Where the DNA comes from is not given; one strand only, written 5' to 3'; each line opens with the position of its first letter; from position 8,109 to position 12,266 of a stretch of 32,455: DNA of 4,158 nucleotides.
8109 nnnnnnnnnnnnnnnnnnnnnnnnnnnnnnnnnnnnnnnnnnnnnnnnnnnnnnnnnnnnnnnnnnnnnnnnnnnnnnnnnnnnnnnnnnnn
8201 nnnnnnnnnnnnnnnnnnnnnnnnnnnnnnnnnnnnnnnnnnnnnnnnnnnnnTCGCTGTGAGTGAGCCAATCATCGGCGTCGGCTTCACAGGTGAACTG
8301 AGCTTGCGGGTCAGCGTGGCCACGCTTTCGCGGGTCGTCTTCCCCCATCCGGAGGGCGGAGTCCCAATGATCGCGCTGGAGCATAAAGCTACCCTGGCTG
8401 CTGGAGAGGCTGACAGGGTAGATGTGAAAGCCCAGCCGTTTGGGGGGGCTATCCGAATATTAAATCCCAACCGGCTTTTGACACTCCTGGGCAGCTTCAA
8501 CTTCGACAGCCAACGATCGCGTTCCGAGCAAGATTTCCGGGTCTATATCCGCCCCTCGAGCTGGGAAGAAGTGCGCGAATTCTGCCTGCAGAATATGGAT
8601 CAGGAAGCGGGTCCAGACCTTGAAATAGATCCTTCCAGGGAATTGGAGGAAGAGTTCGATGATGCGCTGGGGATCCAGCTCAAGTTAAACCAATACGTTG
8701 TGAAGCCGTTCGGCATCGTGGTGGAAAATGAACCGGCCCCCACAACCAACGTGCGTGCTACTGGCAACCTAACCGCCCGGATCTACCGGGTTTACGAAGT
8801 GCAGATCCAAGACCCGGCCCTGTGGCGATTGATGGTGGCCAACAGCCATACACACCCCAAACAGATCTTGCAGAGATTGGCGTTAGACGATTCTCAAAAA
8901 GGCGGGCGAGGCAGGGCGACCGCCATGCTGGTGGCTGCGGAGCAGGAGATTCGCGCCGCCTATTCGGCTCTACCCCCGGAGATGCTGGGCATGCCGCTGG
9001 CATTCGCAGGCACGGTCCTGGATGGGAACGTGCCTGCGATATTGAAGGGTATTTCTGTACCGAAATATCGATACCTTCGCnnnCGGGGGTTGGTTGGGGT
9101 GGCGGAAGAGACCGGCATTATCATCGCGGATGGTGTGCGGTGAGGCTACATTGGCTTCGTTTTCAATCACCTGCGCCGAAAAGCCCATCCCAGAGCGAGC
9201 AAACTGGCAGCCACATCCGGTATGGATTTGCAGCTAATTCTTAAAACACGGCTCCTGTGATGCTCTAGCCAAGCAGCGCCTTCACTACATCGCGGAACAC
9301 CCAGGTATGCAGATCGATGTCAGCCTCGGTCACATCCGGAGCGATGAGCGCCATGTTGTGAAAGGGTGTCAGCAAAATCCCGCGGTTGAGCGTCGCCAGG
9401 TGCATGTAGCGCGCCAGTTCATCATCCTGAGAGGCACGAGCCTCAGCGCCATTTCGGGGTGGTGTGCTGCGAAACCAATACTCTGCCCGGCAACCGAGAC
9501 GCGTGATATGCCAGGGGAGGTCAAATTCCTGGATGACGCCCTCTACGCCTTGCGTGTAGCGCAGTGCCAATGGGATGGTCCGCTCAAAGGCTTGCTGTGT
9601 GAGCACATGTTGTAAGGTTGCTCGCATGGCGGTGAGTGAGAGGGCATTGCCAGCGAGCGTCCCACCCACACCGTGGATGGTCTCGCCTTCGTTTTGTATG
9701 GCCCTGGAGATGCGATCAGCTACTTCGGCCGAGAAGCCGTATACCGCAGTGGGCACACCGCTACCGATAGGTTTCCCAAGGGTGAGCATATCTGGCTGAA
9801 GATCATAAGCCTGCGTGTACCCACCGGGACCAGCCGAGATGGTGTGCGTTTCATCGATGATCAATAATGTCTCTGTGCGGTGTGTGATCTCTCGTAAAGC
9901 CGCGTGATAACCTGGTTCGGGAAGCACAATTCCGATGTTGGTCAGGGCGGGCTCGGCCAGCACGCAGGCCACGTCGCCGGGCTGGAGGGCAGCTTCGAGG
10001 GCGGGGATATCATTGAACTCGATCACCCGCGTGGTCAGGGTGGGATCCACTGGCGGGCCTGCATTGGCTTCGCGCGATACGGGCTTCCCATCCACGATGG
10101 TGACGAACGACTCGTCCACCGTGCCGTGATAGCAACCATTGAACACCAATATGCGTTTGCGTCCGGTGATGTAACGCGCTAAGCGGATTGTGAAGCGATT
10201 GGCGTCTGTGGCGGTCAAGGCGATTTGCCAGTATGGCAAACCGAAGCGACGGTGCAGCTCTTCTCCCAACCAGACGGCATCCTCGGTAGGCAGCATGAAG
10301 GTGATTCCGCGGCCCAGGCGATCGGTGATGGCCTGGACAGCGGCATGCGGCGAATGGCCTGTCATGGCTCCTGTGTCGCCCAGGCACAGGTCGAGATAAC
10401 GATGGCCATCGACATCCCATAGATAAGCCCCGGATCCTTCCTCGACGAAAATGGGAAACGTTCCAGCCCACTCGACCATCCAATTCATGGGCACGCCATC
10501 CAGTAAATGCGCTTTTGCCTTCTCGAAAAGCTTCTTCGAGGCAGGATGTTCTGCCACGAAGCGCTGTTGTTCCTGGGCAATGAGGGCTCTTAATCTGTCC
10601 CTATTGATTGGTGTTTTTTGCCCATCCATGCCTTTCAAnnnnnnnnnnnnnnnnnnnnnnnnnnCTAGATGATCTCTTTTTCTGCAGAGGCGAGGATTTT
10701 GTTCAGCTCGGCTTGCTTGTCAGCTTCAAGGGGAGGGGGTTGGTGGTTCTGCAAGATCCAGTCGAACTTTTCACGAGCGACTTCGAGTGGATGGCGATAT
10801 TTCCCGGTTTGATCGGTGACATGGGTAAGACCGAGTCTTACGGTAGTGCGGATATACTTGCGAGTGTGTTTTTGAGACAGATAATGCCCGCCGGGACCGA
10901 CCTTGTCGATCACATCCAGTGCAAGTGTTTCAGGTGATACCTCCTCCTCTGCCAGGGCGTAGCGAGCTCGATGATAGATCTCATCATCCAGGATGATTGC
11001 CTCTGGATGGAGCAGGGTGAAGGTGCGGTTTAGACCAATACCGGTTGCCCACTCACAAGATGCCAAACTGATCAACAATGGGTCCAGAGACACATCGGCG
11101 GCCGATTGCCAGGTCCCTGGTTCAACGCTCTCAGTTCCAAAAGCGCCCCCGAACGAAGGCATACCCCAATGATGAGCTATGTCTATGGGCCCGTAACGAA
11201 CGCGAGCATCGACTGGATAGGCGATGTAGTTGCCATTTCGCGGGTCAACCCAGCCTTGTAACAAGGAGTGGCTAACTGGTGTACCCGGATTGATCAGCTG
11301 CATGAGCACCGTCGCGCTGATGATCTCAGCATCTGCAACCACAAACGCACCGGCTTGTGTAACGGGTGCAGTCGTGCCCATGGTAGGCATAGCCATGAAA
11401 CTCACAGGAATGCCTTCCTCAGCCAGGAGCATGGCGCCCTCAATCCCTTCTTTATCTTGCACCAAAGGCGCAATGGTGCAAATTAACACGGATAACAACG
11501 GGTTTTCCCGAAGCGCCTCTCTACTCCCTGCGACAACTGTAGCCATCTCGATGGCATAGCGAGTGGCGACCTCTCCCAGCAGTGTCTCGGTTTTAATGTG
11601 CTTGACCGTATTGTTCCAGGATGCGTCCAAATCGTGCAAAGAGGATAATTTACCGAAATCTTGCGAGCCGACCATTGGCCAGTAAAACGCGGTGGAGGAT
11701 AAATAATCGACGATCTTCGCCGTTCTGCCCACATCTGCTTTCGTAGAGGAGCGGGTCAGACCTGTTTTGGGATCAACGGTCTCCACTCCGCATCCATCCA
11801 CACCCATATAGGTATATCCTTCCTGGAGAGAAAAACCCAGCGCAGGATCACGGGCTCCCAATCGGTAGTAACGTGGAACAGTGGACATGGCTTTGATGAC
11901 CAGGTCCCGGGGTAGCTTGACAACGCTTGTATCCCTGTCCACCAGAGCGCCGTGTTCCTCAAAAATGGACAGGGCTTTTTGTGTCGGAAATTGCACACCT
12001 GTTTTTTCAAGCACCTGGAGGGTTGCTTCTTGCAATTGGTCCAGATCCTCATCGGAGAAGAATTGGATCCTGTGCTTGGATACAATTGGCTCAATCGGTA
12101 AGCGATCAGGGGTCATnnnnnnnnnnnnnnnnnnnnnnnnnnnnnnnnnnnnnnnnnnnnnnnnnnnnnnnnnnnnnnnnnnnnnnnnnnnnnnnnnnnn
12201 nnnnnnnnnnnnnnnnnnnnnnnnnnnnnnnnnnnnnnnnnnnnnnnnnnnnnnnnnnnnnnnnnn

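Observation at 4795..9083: Kinase-like / NB-ARC STAND / TPR giant protein coupled to a degenerate Nudix-like protein: candidate uncharacterised NLR-type conflict or signalling module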

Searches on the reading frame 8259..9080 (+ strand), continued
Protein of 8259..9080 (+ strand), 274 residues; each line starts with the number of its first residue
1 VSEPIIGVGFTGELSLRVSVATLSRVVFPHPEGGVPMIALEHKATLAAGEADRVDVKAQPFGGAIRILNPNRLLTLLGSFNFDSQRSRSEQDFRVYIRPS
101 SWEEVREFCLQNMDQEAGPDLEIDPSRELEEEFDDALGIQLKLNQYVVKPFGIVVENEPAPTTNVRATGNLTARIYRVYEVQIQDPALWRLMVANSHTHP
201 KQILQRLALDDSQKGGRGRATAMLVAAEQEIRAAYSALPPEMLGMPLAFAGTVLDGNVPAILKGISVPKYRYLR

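Call 74: find_encoding_contigs(protein=P0009, flank=10000, max_places=1)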
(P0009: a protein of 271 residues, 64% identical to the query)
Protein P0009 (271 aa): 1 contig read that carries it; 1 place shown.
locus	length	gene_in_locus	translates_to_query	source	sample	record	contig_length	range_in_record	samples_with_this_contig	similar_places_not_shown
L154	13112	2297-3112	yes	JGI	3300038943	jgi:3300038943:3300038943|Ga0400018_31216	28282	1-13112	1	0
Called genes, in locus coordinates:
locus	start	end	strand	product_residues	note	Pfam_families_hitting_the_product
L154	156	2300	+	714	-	PF13401:AAA_22 (weak), PF25872:HTH_77 (weak), PF17874:TPR_MalT (faint), PF07719:TPR_2 (faint), PF13181:TPR_8 (faint), PF14938:SNAP (weak), PF13424:TPR_12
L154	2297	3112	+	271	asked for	-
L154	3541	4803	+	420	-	PF07690:MFS_1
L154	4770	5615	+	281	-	PF00392:GntR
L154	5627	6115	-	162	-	PF04075:F420H2_quin_red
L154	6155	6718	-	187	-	-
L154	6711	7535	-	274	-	PF11967:RecO_N, PF02565:RecO_C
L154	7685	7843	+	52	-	PF04964:Flp_Fap (weak)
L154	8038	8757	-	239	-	PF01728:FtsJ (weak), PF05175:MTS (weak), PF13489:Methyltransf_23, PF13847:Methyltransf_31, PF08241:Methyltransf_11, PF08242:Methyltransf_12, PF13649:Methyltransf_25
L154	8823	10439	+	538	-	PF04055:Radical_SAM, PF16199:Radical_SAM_C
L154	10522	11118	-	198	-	PF14681:UPRTase, PF00156:Pribosyltran (weak)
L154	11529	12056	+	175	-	-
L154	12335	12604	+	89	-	PF04214:DUF411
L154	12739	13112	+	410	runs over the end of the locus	PF07690:MFS_1, PF00083:Sugar_tr (weak), PF07690:MFS_1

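Call 76: fold_search(model_id=the predicted structure, library=viral)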
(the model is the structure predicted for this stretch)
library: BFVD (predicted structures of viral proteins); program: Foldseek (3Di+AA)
matches with E <= 10: 338; with E <= 0.001: 1
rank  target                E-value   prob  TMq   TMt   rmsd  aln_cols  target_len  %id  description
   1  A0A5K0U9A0            4.9e-04  0.96  0.25  0.17  12.1       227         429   10  Uncharacterized protein [Yasminevirus sp. GU-2018]
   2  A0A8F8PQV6            3.0e-03  0.90  0.26  0.37   9.9       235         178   11  Nudix protein [Clandestinovirus]
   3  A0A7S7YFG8            9.8e-03  0.38  0.24  0.22  12.1       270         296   14  Nudix hydrolase [Medusavirus stheno T3]
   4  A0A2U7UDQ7            1.1e-02  0.63  0.28  0.33  10.1       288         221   12  Nudix hydrolase domain-containing protein [Pandoravirus neocaledonia]
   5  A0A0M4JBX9            1.1e-02  0.38  0.21  0.16  10.2       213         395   14  (no name in the UniProt tables at hand)
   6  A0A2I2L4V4            1.2e-02  0.77  0.31  0.30   8.8       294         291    6  NUDIX hydrolase [Orpheovirus IHUMI-LCC2]
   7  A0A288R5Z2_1          1.2e-02  0.63  0.20  0.07  10.7       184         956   12  Coat protein [Pterostylis sanguinea virus A]
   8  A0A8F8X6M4            1.4e-02  0.72  0.24  0.23   7.3       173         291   10  (no name in the UniProt tables at hand)
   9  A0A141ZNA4            1.6e-02  0.33  0.24  0.27  10.3       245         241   11  (no name in the UniProt tables at hand)
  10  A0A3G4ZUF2            1.7e-02  0.80  0.22  0.26   7.0       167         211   11  Nudix hydrolase domain-containing protein [Edafosvirus sp.]
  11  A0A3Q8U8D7            1.7e-02  0.72  0.33  0.29   8.8       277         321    9  Uncharacterized protein [Megavirus baoshan]
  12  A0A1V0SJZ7            1.7e-02  0.66  0.29  0.21   8.7       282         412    8  Nudix hydrolase [Klosneuvirus KNV1]
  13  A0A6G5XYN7            1.8e-02  0.25  0.20  0.30  13.6       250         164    8  (no name in the UniProt tables at hand)
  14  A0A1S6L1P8            1.9e-02  0.77  0.28  0.26   6.8       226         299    9  (no name in the UniProt tables at hand)
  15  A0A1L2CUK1            2.1e-02  0.60  0.22  0.21   9.4       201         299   10  Cyclic-phosphate processing Receiver domain-containing protein [Pectobacterium phage vB_PcaM_CBB]
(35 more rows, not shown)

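Call 84: find_homologous_proteins(query=P0296, max_evalue=0.001)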
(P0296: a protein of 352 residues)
Query P0296 (352 aa): 30 proteins with E <= 0.001 among 8000 candidates.
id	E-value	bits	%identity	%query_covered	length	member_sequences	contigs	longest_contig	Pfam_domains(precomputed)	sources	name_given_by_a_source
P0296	1.6e-233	793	100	100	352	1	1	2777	-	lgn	-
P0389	3.9e-192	657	85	99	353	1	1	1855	-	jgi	jgi:hypothetical protein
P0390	7.4e-42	162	38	75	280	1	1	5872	-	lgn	-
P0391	1.4e-39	155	36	73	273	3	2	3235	-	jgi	jgi:hypothetical protein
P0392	1.7e-39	155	36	75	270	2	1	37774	-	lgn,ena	-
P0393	5.3e-39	153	36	73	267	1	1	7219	-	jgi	jgi:hypothetical protein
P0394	1.1e-38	152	36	72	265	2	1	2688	-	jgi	jgi:hypothetical protein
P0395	1.3e-38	152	37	74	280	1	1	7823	-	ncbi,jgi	jgi:hypothetical protein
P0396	2.6e-38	151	38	71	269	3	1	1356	-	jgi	jgi:hypothetical protein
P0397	5.9e-38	150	39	63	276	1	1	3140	-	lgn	-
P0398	6.2e-38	149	38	63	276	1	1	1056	-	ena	-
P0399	6.4e-38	149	39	63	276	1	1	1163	-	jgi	-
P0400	8.1e-38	149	38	63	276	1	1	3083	-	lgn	-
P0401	1.6e-37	148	38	63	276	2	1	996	-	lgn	-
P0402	4.6e-37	147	36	73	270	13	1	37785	-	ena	-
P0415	3.6e-29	121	34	71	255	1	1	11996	-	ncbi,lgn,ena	-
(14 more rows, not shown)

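Call 85: find_encoding_contigs(protein=P0296, flank=5000, max_places=2)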
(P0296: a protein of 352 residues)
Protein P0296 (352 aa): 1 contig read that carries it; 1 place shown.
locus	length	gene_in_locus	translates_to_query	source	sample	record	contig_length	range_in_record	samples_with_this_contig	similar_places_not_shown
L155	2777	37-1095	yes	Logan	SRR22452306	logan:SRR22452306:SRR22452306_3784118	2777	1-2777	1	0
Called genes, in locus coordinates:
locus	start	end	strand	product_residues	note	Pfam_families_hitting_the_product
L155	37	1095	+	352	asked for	-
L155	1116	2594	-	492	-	PF00890:FAD_binding_2 (weak), PF01134:GIDA (faint), PF07992:Pyr_redox_2, PF12831:FAD_oxidored (weak), PF13738:Pyr_redox_3 (faint), PF00070:Pyr_redox, PF02852:Pyr_redox_dim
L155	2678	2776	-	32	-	?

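Call 86: find_encoding_contigs(protein=P0415, flank=8000, max_places=2)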
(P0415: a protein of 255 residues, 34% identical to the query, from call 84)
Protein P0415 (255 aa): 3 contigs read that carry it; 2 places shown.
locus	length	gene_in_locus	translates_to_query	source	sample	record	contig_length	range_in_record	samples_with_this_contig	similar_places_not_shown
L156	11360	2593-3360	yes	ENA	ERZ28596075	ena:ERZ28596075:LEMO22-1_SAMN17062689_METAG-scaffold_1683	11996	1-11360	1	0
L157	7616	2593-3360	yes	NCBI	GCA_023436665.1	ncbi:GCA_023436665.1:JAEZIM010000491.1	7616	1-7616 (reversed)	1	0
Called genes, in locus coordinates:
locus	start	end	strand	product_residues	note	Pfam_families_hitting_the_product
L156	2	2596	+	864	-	?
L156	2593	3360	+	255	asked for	-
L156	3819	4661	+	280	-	PF00005:ABC_tran, PF13304:AAA_21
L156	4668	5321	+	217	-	PF13346:ABC2_membrane_5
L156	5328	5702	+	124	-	PF00392:GntR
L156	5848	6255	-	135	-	PF12172:zf-ChsH2 (weak), PF01796:OB_ChsH2_C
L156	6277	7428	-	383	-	PF00108:Thiolase_N, PF00109:ketoacyl-synt (faint), PF22691:Thiolase_C_1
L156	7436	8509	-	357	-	PF01154:HMG_CoA_synt_N (weak), PF00108:Thiolase_N (weak), PF08540:HMG_CoA_synt_C (faint), PF08541:ACP_syn_III_C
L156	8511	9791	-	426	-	PF00368:HMG-CoA_red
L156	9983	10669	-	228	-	PF00753:Lactamase_B, PF13483:Lactamase_B_3, PF12706:Lactamase_B_2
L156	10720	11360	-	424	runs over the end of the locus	?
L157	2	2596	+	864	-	?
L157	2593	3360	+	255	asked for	-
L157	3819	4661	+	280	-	PF00005:ABC_tran, PF13304:AAA_21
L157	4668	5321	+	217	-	PF13346:ABC2_membrane_5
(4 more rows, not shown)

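Call 98: search_dna_similar(query=window:8259-9080:+, collection=plasmids, mode=protein, max_evalue=0.001, max_rows=10)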
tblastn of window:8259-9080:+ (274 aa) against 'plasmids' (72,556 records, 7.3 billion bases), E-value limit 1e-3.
No match.

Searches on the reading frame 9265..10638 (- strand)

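Call 45: search_protein_families(library=pfam, proteins=[window:9265-10638:-], max_evalue=0.001)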
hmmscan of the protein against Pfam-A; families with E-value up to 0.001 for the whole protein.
window:9265-10638:- (457 aa): 1 family
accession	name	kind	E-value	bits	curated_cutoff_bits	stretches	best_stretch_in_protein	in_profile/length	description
PF00202.27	Aminotran_3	-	1.1e-36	126.8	30.5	1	58-355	6-316/403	Aminotransferase class-III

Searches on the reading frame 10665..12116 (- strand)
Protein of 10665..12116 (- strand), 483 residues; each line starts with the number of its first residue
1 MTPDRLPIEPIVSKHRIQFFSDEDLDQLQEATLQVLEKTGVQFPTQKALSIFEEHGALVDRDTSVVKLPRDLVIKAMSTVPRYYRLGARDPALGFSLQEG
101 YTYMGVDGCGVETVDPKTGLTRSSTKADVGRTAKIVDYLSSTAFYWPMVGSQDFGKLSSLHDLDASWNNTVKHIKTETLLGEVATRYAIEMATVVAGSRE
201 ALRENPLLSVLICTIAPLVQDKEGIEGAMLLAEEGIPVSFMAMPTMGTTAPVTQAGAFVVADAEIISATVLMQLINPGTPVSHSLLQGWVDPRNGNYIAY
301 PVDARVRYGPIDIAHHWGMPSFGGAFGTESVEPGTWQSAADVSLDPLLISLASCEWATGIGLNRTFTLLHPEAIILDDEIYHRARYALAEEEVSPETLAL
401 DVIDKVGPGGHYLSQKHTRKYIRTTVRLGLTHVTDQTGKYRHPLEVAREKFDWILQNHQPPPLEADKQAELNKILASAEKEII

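Call 45: search_protein_families(library=pfam, proteins=[window:10665-12116:-], max_evalue=0.001)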
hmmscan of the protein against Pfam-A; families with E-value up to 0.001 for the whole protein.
window:10665-12116:- (483 aa): 1 family
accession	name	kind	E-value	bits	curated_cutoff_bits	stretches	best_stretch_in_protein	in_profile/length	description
PF06253.16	MTTB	-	4e-48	164.1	25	1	15-481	29-498/500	Trimethylamine methyltransferase (MTTB)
